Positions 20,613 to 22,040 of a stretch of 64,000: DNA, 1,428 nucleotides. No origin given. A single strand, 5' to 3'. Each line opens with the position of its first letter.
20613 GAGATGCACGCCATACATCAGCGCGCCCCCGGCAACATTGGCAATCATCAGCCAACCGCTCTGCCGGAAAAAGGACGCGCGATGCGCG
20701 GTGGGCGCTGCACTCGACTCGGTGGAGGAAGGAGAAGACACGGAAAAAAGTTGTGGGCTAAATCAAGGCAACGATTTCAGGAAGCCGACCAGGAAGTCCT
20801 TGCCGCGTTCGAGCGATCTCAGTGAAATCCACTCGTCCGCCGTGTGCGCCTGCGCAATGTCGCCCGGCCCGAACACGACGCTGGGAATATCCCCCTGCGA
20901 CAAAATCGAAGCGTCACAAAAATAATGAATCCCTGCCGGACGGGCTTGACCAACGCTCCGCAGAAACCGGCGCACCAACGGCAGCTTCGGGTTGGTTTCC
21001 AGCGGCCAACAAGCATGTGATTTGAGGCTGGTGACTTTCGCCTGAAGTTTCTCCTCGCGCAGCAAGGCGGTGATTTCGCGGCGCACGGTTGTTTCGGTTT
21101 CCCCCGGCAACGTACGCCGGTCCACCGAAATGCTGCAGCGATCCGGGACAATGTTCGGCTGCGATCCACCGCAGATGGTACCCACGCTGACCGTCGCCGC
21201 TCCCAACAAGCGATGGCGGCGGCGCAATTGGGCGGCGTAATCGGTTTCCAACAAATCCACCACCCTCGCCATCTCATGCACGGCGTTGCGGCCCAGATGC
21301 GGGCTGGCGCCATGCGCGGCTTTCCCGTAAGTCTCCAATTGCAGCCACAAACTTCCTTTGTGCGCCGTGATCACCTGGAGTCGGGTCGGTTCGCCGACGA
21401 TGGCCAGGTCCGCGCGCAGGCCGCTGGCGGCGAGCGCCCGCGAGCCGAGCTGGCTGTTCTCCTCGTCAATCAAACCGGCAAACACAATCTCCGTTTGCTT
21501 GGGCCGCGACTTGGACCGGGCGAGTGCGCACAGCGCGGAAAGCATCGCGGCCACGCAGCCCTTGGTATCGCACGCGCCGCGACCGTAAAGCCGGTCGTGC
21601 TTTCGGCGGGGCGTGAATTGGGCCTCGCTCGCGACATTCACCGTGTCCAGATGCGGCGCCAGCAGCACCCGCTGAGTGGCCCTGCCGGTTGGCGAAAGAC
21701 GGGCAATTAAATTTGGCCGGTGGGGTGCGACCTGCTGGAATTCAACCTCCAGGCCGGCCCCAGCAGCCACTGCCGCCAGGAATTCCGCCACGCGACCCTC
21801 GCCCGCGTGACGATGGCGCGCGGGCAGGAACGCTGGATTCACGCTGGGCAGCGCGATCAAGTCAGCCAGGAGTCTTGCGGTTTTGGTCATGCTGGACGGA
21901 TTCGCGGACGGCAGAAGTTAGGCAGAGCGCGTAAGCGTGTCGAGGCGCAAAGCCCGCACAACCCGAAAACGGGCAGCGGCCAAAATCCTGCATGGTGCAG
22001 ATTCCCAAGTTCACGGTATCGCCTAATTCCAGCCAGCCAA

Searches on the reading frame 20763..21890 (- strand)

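Call 71: search_protein_families(library=pfam, proteins=[window:20763-21890:-], max_evalue=0.00001)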
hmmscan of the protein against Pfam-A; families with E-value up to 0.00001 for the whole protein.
window:20763-21890:- (375 aa): 3 families
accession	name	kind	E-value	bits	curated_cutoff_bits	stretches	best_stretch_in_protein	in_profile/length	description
PF01546.33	Peptidase_M20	-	2.1e-27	96.9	24.6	1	77-372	2-205/206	Peptidase family M20/M25/M40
PF07687.19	M20_dimer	-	3.8e-23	81.9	21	1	175-283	1-105/107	Peptidase dimerisation domain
PF04389.22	Peptidase_M28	-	1.1e-11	45.3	21.3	1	60-155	1-78/193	Peptidase family M28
